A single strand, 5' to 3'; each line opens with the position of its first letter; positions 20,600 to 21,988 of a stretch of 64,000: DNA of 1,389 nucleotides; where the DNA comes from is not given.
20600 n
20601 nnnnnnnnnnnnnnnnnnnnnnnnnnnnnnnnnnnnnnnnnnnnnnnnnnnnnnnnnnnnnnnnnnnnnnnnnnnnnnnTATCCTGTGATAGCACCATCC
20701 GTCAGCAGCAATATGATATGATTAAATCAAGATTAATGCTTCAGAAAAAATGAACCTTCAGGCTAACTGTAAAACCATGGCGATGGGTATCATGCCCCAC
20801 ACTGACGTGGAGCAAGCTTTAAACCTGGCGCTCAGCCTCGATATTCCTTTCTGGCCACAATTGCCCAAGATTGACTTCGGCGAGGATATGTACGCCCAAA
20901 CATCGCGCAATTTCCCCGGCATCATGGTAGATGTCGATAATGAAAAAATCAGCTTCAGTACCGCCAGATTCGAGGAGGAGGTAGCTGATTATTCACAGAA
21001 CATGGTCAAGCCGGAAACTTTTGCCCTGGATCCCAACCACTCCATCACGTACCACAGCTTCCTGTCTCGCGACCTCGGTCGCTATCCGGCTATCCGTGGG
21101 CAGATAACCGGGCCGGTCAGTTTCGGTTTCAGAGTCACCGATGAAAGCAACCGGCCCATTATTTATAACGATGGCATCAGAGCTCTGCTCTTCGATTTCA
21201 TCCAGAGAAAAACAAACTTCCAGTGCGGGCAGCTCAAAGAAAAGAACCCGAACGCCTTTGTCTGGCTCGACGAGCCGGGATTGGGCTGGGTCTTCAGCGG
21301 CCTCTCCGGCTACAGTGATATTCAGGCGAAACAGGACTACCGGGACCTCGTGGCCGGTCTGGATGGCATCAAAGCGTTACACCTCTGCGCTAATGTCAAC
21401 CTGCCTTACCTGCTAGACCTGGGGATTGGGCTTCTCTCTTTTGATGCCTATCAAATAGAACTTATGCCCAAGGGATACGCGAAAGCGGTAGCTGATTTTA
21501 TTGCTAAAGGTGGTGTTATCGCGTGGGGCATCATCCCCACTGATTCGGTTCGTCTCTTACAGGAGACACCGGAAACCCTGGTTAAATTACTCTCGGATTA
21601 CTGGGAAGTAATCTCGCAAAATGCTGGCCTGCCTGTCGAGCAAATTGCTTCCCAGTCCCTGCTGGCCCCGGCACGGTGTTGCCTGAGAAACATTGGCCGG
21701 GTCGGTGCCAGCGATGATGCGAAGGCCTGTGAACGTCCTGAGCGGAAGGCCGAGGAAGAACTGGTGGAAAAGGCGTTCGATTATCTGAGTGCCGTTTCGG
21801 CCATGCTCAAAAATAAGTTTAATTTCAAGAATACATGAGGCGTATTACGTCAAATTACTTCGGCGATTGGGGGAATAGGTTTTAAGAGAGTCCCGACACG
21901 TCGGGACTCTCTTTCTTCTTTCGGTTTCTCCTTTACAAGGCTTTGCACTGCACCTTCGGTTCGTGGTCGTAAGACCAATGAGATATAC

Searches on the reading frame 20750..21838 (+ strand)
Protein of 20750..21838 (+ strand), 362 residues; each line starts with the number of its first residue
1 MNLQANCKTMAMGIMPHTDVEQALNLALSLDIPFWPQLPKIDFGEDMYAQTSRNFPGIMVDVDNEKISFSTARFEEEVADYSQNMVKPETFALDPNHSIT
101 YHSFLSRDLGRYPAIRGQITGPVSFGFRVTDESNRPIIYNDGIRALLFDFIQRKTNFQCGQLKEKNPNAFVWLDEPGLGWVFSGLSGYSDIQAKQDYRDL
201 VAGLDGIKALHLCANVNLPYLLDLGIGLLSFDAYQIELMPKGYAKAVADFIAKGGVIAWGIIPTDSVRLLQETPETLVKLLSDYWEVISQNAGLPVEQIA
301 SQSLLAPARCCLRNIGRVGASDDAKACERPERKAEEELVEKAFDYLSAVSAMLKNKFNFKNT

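Call 26: search_protein_families(library=pfam, proteins=[window:20750-21838:+], max_evalue=0.001)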
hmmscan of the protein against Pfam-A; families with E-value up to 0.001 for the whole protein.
window:20750-21838:+ (362 aa): 0 families

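Call 61: search_solved_structures(query=window:20750-21838:+, max_evalue=0.01)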
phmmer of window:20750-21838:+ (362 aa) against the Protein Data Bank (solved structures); distinct sequences matched with E-value up to 0.01: 0.
